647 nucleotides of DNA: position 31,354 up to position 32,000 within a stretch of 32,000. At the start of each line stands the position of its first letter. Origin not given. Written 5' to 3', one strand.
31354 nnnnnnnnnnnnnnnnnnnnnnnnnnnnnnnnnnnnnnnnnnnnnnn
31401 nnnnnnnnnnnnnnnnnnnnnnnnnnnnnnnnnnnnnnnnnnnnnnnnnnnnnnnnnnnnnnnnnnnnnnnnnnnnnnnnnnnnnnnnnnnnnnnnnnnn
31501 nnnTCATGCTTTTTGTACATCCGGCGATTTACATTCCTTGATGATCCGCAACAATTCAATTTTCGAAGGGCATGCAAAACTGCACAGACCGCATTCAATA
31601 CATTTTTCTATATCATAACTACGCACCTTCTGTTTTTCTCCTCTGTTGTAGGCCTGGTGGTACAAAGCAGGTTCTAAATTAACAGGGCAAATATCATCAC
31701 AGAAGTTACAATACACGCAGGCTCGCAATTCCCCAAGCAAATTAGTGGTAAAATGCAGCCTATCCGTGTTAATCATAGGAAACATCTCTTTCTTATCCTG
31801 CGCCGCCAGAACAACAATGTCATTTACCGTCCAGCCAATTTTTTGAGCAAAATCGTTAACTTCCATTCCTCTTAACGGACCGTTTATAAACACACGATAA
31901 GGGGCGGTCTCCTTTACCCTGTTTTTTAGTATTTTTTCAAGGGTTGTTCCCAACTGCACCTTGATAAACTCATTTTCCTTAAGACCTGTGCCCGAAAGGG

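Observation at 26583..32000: Hybrid Nqr/Rnf operon: an RnfC-type Fe-S first subunit combined with an NqrF-type terminal subunit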

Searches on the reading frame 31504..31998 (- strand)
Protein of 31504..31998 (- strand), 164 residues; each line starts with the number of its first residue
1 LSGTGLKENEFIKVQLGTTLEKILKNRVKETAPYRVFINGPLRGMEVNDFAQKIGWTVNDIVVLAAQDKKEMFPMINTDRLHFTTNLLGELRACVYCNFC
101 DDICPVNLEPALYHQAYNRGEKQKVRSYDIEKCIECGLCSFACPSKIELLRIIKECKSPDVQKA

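Call 6: search_protein_families(library=pfam, proteins=[window:31504-31998:-], max_evalue=0.01)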
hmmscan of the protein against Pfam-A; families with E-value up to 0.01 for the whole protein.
window:31504-31998:- (164 aa): 12 families
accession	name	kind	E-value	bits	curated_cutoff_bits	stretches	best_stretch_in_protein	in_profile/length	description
PF00037.32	Fer4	-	5.8e-08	32.7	21.1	1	128-145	3-20/24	4Fe-4S binding domain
PF12838.12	Fer4_7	-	7e-08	33.3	27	1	94-147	2-52/52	4Fe-4S dicluster domain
PF13237.11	Fer4_10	-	7e-08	32.7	25.5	2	91-144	6-53/53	4Fe-4S dicluster domain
PF13183.11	Fer4_8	-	9.1e-08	33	27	1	90-147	1-68/68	4Fe-4S dicluster domain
PF13534.11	Fer4_17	-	1.1e-07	32.8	22.2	1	93-147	1-60/61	4Fe-4S dicluster domain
PF13187.11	Fer4_9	-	2.1e-06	28.1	27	1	93-146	1-50/52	4Fe-4S dicluster domain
PF12797.12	Fer4_2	-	8.5e-06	25.8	24.5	1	127-145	4-22/22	4Fe-4S binding domain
PF14697.11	Fer4_21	-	9.8e-05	22.9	35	1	93-145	7-53/59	4Fe-4S dicluster domain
PF17179.9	Fer4_22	-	0.00013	23.2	27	0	130-145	78-93/95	4Fe-4S dicluster domain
PF12798.12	Fer4_3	-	0.0016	19.5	27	0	133-146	1-14/15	4Fe-4S binding domain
PF12837.12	Fer4_6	-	0.0017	18.7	25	1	128-145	4-21/24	4Fe-4S binding domain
PF13484.11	Fer4_16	-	0.0059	17.8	30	0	132-146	1-15/66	4Fe-4S double cluster binding domain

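Call 7: search_protein_families(library=ncbifam, proteins=[window:31504-31998:-], max_evalue=0.01)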
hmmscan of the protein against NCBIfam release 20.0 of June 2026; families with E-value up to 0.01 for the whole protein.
window:31504-31998:- (164 aa): 51 families (the best 25 are shown)
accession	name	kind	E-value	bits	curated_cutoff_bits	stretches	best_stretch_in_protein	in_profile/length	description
TIGR01945.1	rnfC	subfamily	6.5e-22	77.6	245.95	1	1-158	288-429/435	RnfABCDGE type electron transport complex subunit C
NF003454.1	PRK05035.1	equivalog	4e-21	75.1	345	1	1-158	291-433/556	electron transport complex subunit RsxC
NF003761.0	PRK05352.1-4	equivalog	6.1e-18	64.8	450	2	79-155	361-439/449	Na(+)-translocating NADH-quinone reductase subunit A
NF041837.1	rnfC_Methano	equivalog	3.1e-17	62.5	650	1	9-158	291-424/438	Rnf electron transport complex subunit RnfC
TIGR01936.1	nqrA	equivalog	1.8e-11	43.6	321.05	1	1-156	262-438/446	NADH:ubiquinone reductase (Na(+)-transporting) subunit A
TIGR01971.1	NuoI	subfamily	5.4e-09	35.7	113.05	1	81-146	33-96/121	NADH-quinone oxidoreductase, chain I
TIGR00314.1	cdhA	equivalog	5e-08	31.2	781.3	1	37-156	350-462/784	CO dehydrogenase/acetyl-CoA synthase complex subunit alpha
NF042909.1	FMH_DH_FwdF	exception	1.2e-07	31.2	375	1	92-147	15-71/336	tungsten-dependent formylmethanofuran dehydrogenase subunit FwdF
NF003759.0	PRK05352.1-2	equivalog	2.1e-07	30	505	1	1-77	265-340/447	Na(+)-translocating NADH-quinone reductase subunit A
NF004536.0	PRK05888.1-1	equivalog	3.9e-07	29.6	212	1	77-146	44-112/180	NADH-quinone oxidoreductase subunit NuoI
NF004539.0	PRK05888.1-5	equivalog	4e-06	26.6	225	1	93-145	62-114/162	NADH-quinone oxidoreductase subunit NuoI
NF004537.0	PRK05888.1-3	equivalog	4.1e-06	26.4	163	1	90-146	66-128/204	NADH-quinone oxidoreductase subunit NuoI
NF043039.1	HgcAB_like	equivalog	6e-06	26.1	285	1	65-146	268-347/350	HgcAB-like fusion protein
NF004538.0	PRK05888.1-4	equivalog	6.5e-06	25.9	135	1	93-146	62-115/162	NADH-quinone oxidoreductase subunit NuoI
NF004544.0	PRK05888.2-6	equivalog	9.3e-06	25.3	457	1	92-145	80-133/220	NADH-quinone oxidoreductase subunit NuoI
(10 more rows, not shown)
